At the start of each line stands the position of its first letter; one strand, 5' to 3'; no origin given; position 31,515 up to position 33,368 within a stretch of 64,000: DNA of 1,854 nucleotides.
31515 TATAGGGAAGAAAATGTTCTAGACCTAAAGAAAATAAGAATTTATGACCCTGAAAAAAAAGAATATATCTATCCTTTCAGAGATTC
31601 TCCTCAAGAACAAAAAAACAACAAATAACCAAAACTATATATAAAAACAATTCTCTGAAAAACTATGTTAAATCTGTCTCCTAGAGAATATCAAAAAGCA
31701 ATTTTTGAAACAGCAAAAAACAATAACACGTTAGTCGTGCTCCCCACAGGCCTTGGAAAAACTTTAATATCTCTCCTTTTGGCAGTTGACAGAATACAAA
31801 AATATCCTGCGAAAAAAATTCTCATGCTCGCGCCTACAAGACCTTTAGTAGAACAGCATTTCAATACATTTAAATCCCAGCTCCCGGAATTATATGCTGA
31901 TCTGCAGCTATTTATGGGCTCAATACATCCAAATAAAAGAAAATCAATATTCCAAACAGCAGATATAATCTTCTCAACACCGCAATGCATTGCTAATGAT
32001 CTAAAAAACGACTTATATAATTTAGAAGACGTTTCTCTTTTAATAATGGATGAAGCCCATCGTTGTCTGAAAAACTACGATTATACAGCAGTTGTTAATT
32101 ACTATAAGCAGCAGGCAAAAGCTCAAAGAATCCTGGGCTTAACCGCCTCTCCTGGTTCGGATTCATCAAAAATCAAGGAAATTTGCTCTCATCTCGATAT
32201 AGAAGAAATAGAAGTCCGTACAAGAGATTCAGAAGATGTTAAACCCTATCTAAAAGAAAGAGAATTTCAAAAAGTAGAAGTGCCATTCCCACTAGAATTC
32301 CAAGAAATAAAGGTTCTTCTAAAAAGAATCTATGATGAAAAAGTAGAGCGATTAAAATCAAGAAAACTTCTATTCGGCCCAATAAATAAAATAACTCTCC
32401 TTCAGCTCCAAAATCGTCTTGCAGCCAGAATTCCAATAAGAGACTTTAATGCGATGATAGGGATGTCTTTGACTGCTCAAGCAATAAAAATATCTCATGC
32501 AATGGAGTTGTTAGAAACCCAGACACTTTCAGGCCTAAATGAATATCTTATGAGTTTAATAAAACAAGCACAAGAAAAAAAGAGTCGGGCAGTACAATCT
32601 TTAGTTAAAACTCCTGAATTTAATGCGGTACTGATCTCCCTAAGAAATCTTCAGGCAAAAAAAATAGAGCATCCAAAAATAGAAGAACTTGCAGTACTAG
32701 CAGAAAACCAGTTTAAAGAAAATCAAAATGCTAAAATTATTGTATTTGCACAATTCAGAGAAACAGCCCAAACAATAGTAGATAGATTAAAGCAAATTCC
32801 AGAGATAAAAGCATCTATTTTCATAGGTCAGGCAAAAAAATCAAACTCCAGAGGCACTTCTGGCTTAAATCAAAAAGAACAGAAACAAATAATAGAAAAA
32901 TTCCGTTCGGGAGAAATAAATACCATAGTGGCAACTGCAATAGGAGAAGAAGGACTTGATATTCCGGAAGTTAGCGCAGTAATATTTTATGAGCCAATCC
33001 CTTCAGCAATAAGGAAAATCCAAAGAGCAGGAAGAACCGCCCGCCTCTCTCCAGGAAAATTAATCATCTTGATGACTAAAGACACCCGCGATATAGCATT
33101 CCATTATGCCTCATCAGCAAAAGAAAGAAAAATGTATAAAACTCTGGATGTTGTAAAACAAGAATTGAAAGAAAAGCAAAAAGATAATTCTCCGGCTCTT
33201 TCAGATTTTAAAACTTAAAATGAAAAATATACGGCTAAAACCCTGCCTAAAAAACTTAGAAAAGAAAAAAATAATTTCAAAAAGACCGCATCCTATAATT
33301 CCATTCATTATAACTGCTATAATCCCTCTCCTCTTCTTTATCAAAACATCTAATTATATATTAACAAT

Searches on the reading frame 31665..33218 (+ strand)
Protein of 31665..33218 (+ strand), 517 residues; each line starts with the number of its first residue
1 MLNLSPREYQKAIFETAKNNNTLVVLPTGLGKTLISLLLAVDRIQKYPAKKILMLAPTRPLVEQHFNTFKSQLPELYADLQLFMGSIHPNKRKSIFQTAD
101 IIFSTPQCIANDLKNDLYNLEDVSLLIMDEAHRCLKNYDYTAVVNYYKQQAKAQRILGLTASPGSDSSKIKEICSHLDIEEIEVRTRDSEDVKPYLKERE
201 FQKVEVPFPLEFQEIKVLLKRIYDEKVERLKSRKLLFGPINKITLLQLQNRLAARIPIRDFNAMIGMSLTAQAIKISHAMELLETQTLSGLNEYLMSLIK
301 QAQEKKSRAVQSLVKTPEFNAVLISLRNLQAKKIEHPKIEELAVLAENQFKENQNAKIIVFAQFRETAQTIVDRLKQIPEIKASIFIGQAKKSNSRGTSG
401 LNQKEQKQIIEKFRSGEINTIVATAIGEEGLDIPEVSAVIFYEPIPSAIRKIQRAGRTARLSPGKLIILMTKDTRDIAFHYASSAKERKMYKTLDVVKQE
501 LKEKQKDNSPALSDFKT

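Call 9: search_protein_families(library=pfam, max_evalue=0.001, proteins=[window:31665-33218:+])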
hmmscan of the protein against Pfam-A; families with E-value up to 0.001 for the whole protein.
window:31665-33218:+ (517 aa): 7 families
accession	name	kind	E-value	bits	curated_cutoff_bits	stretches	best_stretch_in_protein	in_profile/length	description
PF00270.35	DEAD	-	8.8e-30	104.1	26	1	8-165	2-162/167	DEAD/DEAH box helicase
PF04851.21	ResIII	-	1.5e-25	90.5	22.5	1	4-163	2-162/164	Type III restriction enzyme, res subunit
PF00271.37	Helicase_C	-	4.2e-23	82.1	23.5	1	346-461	10-109/110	Helicase conserved C-terminal domain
PF21210.2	RNA_helicase_helical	-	5.4e-12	46.2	27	1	239-322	23-106/108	Putative ATP-dependent RNA helicase, helical bundle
PF18766.7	SWI2_SNF2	-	1.3e-05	25.4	26.7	1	18-168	17-160/221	SWI2/SNF2 ATPase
PF16203.11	ERCC3_RAD25_C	-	0.00011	22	27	1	401-461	89-151/248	ERCC3/RAD25/XPB C-terminal helicase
PF02562.22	PhoH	-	0.00038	20.5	27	0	10-63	9-60/205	PhoH-like protein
